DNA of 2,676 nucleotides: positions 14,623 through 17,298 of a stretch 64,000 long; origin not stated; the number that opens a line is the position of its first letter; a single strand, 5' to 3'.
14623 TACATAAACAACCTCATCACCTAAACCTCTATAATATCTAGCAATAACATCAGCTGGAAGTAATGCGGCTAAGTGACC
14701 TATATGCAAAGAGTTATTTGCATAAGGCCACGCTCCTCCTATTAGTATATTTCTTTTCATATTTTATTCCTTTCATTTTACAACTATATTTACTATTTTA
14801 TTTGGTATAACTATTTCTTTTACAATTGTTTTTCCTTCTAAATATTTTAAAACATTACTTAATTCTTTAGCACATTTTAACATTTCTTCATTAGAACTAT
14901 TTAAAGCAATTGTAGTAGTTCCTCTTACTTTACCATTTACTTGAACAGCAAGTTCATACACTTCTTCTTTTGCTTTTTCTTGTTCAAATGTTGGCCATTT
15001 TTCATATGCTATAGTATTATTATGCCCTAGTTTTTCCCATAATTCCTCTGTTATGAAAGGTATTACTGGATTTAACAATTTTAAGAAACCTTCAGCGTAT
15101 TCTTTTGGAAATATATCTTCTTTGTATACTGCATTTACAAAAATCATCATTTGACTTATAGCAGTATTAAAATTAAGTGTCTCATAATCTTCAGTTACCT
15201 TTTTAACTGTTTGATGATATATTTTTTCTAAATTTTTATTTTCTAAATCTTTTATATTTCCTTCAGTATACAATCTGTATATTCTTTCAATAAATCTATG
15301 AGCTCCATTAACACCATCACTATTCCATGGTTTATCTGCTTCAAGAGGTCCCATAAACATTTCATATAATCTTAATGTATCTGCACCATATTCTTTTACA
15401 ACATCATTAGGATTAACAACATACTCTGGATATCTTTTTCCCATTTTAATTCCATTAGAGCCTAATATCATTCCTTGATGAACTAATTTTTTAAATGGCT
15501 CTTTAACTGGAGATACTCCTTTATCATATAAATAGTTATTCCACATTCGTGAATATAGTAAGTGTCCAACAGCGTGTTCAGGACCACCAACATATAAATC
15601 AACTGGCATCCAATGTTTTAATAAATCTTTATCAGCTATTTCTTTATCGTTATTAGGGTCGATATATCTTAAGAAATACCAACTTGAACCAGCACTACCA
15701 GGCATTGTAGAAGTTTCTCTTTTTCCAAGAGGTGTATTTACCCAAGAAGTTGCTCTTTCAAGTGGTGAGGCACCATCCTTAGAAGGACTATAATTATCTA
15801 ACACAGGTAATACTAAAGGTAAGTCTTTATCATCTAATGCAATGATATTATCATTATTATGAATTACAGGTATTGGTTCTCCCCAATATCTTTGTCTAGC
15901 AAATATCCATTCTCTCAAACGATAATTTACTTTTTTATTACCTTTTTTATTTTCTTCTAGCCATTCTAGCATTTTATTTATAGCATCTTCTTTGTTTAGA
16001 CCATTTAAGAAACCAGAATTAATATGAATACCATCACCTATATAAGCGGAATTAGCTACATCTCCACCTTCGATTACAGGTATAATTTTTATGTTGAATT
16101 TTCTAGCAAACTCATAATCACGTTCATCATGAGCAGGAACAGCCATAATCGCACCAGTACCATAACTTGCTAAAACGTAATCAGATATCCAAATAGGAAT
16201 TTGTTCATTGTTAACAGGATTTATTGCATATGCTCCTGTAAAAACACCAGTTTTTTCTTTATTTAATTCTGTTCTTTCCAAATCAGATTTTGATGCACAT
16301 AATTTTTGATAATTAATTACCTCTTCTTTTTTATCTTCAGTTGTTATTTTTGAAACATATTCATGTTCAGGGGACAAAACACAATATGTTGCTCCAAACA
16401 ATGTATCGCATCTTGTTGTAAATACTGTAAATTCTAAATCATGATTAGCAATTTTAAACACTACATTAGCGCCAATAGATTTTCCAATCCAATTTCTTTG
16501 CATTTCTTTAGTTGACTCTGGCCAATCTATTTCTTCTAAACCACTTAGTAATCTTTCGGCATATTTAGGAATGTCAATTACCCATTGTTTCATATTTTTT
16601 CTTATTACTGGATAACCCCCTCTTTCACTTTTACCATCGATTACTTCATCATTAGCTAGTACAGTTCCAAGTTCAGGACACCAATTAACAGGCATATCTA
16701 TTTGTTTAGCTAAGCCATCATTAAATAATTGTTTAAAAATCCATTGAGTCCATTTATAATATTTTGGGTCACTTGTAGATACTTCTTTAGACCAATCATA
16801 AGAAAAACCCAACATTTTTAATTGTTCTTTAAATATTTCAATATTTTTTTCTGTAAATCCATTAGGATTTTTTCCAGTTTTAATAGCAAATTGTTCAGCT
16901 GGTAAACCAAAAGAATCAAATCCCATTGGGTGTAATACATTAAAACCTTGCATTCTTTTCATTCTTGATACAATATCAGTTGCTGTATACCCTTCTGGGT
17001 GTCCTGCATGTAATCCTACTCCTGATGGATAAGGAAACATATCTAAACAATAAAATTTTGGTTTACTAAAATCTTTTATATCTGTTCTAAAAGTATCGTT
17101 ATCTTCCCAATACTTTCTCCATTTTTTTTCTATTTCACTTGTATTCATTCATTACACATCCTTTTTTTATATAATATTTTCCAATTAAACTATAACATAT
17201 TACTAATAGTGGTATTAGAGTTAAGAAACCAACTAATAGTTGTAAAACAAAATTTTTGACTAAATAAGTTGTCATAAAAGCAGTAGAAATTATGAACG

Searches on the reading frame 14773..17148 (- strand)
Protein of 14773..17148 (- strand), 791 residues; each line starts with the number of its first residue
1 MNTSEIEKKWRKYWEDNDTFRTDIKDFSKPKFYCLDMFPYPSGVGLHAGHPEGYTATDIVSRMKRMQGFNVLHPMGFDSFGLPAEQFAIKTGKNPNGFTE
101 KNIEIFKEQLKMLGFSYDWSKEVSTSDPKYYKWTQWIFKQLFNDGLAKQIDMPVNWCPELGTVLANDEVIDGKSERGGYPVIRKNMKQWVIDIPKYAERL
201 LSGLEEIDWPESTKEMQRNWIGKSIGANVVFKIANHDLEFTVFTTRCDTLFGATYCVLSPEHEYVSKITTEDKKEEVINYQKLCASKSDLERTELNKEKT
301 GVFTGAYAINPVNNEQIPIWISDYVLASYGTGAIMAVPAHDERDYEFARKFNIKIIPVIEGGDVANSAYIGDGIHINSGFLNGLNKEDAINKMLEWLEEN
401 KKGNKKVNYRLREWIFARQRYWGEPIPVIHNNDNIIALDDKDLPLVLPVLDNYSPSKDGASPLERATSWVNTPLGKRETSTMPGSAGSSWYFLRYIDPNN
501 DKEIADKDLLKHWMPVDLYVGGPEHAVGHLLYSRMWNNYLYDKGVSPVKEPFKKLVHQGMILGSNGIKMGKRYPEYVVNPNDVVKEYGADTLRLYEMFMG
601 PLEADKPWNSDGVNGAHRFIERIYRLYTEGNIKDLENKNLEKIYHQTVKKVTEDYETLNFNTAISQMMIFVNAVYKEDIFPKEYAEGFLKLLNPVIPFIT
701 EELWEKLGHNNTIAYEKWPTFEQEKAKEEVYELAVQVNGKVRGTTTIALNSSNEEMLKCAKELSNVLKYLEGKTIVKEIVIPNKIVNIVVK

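Call 11: search_protein_families(library=pfam, proteins=[window:14773-17148:-], max_evalue=0.001)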
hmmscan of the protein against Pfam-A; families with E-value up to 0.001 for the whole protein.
window:14773-17148:- (791 aa): 4 families
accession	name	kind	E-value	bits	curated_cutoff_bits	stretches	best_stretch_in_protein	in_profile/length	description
PF13603.12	tRNA-synt_1_2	-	1.1e-64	217.7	25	1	218-398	1-185/185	Leucyl-tRNA synthetase, editing domain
PF00133.28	tRNA-synt_1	-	1.4e-41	143.1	22.7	2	10-221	2-225/414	tRNA synthetases class I (I, L, M and V)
PF08264.19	Anticodon_1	-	3.2e-24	85.9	25.1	1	638-752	2-143/148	Anticodon-binding domain of tRNA ligase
PF09334.17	tRNA-synt_1g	-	2.5e-20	73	20.1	1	38-169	7-135/391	tRNA synthetases class I (M)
